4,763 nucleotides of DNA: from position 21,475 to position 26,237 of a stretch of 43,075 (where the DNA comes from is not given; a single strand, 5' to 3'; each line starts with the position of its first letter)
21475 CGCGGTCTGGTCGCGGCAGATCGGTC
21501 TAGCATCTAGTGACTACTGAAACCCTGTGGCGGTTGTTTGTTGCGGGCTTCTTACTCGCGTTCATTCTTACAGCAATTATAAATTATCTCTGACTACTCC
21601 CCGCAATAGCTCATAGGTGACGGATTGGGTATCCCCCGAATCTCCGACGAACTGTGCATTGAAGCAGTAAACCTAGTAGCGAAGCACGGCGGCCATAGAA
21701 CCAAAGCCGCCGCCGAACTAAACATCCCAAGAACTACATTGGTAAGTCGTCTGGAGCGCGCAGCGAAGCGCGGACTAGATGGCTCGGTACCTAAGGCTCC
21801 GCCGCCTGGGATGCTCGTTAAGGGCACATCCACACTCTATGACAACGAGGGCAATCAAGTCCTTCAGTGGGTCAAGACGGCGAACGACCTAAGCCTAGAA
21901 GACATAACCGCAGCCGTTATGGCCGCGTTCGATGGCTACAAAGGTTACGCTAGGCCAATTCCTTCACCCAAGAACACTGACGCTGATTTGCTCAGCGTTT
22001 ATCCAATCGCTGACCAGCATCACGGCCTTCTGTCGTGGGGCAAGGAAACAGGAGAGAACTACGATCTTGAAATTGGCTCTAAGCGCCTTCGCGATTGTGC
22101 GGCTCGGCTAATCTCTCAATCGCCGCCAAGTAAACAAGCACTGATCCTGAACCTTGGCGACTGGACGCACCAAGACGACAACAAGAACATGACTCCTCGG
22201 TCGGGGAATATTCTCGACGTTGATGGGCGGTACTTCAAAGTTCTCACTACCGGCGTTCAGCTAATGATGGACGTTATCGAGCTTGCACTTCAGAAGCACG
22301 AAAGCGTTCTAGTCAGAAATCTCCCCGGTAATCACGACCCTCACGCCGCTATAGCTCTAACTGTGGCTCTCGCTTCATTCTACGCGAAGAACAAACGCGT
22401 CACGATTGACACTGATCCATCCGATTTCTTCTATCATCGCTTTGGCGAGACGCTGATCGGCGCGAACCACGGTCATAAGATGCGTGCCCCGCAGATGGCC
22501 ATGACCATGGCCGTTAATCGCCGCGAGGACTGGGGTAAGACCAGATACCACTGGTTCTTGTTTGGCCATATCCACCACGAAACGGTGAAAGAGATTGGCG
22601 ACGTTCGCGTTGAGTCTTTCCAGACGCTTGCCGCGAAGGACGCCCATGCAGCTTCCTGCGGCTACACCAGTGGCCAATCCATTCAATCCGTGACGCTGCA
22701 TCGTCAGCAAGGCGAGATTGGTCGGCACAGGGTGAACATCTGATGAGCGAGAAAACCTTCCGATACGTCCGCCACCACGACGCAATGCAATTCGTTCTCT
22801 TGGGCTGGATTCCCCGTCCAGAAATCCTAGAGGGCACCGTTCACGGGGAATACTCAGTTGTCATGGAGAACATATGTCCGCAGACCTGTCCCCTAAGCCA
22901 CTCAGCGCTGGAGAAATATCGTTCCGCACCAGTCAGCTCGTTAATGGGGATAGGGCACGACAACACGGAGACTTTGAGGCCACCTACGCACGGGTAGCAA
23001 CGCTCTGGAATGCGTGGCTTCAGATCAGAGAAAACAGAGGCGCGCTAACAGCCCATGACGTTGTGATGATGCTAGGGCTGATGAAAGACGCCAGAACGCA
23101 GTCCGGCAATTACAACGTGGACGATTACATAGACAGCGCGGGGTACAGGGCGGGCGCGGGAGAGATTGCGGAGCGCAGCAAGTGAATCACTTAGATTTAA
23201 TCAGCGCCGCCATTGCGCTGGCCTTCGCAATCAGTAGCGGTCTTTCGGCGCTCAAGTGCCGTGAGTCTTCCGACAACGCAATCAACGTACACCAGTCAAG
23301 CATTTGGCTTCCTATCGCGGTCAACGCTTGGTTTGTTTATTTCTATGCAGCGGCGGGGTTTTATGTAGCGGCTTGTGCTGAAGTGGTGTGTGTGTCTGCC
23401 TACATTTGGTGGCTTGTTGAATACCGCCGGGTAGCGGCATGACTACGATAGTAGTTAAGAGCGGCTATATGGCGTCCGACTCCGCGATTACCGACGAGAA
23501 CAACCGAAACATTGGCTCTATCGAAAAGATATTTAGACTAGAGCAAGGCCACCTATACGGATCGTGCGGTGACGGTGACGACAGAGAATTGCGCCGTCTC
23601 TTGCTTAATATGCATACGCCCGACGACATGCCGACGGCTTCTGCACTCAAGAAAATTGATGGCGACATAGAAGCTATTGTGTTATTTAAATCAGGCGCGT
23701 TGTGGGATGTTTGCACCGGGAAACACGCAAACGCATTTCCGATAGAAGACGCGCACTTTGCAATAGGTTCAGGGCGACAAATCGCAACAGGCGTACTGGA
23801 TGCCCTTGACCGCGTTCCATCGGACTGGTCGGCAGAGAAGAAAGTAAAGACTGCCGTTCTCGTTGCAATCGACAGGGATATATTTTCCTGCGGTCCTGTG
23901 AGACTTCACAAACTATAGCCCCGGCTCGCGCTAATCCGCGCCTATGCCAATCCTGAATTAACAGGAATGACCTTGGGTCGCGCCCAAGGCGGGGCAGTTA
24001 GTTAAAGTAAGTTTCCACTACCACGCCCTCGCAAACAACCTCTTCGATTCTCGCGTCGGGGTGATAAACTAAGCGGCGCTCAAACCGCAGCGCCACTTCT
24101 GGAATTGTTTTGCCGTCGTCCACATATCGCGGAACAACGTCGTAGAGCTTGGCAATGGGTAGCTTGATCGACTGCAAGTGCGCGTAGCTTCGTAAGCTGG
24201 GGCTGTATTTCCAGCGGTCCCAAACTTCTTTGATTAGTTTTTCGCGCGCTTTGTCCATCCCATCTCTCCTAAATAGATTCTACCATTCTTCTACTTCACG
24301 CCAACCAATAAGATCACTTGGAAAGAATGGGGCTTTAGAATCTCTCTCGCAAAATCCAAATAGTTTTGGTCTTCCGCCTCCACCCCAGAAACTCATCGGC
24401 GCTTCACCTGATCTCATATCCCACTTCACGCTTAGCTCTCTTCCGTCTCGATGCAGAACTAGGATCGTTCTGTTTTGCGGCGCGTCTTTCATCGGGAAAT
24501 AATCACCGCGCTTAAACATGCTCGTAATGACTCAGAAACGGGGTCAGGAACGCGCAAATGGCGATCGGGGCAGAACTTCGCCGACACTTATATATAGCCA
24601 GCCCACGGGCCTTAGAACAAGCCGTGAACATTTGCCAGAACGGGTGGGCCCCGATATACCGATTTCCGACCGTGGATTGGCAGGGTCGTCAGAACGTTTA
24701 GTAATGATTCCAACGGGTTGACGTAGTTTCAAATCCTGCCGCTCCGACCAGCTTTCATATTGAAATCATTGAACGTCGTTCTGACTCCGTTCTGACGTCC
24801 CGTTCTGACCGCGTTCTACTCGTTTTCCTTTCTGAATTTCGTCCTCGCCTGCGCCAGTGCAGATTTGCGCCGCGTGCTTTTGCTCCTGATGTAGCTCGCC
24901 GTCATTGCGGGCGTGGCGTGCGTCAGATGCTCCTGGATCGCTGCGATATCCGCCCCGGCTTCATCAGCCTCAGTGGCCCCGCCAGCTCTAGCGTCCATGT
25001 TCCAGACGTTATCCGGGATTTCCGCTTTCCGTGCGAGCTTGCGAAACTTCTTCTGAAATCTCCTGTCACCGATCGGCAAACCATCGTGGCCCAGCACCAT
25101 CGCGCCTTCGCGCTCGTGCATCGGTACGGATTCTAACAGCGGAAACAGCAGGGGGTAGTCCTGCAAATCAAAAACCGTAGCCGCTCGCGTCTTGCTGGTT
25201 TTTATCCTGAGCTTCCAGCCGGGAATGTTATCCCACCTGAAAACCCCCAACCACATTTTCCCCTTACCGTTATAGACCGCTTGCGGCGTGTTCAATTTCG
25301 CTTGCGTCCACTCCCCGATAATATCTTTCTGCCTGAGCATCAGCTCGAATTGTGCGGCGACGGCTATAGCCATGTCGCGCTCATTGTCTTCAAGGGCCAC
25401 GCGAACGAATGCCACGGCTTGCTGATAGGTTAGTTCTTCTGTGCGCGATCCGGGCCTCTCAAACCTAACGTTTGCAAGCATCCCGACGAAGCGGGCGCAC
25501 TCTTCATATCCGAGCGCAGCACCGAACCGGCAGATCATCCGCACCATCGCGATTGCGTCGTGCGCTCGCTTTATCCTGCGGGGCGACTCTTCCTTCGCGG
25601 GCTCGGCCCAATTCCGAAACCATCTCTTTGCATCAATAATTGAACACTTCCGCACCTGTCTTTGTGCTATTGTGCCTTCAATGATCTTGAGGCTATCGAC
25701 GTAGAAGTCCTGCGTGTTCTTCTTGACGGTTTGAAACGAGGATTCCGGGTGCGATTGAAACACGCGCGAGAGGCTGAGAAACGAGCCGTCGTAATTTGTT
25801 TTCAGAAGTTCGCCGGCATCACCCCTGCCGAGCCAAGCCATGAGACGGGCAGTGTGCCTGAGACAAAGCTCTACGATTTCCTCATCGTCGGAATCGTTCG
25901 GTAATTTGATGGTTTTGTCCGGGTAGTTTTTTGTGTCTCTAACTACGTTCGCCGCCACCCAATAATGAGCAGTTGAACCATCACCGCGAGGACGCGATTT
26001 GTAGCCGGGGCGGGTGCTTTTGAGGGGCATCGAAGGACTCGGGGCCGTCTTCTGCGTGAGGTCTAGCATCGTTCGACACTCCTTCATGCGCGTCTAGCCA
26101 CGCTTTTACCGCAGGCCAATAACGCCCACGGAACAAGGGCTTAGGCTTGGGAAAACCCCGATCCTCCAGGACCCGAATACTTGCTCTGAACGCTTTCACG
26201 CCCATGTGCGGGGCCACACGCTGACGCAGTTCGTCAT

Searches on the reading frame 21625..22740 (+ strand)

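Call 28: search_protein_families(library=pfam, proteins=[window:21625-22740:+], max_evalue=0.01)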
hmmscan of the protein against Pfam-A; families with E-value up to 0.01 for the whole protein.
window:21625-22740:+ (372 aa): 4 families
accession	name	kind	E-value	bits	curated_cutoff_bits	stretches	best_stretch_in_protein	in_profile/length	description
PF02954.25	HTH_8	-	5.3e-06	26.5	22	1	19-45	15-41/42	Bacterial regulatory protein, Fis family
PF13556.12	HTH_30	-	0.0018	18.5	27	1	18-47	8-37/59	PucR C-terminal helix-turn-helix domain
PF13518.12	HTH_28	-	0.0027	18.2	25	1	12-57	3-47/52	Helix-turn-helix domain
PF12850.12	Metallophos_2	-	0.0075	16.7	27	0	229-329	50-129/154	Calcineurin-like phosphoesterase superfamily domain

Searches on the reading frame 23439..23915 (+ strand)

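Call 28: search_protein_families(library=pfam, proteins=[window:23439-23915:+], max_evalue=0.01)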
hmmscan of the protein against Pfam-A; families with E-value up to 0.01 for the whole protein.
window:23439-23915:+ (159 aa): 1 family
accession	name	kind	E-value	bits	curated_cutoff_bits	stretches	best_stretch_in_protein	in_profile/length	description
PF00227.31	Proteasome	-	8.7e-05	22.7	22.4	1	102-155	130-185/189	Proteasome subunit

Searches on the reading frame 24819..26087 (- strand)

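Call 26: search_protein_families(library=pfam, proteins=[window:24819-26087:-], max_evalue=0.01)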
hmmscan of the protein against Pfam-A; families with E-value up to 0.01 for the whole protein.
window:24819-26087:- (423 aa): 1 family
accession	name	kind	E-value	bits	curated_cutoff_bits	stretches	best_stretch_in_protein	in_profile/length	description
PF00589.27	Phage_integrase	-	3e-07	30.8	27.1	1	294-404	60-170/172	Phage integrase family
